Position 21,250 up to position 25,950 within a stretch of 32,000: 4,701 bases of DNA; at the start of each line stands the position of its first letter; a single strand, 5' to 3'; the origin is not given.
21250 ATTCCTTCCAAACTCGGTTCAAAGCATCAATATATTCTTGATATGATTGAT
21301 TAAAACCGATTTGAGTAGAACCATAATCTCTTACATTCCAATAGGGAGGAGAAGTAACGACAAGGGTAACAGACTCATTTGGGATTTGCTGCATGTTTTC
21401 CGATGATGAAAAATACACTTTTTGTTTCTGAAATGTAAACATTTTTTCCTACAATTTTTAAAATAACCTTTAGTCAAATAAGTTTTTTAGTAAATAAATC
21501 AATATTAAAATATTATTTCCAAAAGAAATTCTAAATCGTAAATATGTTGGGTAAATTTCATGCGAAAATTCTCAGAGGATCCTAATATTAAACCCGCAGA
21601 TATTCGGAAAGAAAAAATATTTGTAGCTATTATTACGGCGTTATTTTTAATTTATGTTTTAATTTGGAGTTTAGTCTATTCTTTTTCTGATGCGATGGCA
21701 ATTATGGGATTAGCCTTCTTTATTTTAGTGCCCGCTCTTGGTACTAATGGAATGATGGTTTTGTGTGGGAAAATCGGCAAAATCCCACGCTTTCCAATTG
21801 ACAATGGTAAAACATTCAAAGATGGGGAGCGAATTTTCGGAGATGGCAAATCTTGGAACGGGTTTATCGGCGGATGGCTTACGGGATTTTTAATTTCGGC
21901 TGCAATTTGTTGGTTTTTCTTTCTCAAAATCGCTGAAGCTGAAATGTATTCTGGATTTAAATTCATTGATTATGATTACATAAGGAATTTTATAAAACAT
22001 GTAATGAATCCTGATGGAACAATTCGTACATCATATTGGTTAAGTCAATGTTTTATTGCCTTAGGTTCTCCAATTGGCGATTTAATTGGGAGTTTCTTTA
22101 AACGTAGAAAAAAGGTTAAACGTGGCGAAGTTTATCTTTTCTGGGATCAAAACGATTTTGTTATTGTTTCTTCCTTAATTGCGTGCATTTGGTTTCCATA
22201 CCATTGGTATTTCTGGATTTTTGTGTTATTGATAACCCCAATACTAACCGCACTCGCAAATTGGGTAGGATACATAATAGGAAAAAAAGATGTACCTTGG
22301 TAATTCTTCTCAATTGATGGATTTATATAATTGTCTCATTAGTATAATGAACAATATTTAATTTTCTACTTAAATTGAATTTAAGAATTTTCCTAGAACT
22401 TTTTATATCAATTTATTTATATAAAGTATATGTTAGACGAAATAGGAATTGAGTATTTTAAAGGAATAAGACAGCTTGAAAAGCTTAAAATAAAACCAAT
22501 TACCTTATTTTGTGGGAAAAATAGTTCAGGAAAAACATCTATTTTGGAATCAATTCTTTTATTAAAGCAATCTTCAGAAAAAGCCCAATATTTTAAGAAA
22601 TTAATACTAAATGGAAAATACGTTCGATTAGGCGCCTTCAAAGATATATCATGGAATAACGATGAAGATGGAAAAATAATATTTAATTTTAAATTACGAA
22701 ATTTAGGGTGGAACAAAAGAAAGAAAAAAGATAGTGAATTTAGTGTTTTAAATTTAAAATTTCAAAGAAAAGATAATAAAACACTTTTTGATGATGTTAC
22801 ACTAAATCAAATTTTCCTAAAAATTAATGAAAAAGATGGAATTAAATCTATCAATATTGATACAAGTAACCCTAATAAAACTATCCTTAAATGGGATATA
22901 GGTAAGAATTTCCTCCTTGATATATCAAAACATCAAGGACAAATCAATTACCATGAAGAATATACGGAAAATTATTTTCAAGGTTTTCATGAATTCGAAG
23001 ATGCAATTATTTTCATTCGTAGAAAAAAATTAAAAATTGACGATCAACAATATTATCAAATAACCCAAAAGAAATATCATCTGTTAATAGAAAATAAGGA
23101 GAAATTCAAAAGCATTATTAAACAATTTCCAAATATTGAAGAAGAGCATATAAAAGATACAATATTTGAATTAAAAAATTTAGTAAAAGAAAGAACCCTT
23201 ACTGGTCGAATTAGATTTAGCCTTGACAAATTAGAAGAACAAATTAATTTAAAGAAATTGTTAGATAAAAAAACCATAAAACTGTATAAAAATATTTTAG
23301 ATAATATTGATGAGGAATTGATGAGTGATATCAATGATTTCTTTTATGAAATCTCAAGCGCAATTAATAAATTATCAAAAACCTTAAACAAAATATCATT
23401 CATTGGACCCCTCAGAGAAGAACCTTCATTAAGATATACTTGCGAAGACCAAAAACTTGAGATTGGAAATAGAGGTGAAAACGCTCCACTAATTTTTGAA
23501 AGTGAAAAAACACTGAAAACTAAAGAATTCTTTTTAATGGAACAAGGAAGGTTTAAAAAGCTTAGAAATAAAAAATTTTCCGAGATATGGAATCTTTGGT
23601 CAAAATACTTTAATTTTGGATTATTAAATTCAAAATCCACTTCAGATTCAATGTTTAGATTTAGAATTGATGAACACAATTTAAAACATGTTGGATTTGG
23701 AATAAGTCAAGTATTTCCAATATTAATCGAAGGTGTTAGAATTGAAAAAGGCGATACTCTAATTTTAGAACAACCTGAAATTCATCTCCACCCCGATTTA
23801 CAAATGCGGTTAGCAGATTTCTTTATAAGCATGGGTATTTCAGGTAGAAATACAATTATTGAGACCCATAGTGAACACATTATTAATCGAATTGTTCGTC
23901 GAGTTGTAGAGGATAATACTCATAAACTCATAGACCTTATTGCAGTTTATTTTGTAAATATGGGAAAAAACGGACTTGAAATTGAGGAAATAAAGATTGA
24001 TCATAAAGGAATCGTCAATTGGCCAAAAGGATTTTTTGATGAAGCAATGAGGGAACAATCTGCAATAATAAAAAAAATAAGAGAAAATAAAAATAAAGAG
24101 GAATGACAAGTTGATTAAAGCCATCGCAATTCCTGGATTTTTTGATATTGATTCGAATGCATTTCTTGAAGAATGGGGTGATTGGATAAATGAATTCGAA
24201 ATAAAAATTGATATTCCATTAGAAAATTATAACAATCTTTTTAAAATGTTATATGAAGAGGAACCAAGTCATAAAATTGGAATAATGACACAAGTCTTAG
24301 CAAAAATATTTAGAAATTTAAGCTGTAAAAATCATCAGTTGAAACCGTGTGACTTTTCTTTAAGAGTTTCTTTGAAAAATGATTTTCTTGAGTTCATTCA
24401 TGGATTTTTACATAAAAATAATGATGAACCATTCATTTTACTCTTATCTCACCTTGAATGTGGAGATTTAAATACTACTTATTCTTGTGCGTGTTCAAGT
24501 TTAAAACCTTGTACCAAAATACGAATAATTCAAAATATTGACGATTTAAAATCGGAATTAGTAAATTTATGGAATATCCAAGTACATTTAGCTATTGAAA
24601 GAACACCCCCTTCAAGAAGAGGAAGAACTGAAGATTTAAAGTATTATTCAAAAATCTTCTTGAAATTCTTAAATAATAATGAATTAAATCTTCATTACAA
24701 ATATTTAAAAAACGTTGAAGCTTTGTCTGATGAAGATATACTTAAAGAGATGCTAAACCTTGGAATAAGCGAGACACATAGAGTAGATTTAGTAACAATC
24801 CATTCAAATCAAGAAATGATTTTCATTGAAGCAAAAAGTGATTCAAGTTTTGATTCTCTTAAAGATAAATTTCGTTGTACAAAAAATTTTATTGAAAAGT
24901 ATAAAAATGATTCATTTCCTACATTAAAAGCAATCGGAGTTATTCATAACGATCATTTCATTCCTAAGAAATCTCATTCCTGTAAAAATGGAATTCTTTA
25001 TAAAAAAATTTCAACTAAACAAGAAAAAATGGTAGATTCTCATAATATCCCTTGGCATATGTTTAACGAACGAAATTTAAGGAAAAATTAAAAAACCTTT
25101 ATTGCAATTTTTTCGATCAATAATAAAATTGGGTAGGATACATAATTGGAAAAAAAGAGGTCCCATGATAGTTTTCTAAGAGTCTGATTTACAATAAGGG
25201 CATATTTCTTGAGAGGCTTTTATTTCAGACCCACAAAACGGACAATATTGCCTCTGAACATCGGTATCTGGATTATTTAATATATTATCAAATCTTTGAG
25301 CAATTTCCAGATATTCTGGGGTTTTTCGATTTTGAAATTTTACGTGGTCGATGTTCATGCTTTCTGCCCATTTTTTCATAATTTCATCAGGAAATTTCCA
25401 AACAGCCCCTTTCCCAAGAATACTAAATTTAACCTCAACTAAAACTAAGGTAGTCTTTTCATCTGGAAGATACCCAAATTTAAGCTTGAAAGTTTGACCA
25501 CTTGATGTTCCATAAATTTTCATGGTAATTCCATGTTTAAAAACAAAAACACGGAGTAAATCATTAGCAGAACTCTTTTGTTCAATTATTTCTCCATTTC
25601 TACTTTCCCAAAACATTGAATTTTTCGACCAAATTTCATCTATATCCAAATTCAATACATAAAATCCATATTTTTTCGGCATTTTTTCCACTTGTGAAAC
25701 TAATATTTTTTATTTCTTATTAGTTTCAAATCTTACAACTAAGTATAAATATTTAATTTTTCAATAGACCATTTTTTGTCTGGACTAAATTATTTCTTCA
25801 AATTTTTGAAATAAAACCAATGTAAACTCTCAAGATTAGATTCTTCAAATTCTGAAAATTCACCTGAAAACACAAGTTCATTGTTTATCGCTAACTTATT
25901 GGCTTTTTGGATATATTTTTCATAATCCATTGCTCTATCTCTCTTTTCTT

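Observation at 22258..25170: The carS 3' end is duplicated 2.8 kb downstream, and the 45-nt direct repeats bracket an integrase-less two-gene insert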

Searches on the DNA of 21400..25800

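Call 109: search_rna_families(source=window, start=21400, end=25800, threshold=evalue, max_evalue=1)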
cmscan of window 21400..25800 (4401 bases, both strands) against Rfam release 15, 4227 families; matches with E-value up to 1: 1.
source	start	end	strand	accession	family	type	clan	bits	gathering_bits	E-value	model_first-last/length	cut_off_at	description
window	25095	25137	+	RF02060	STnc410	Gene; sRNA;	-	18.8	50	0.8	1-158/158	no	Enterobacterial sRNA STnc410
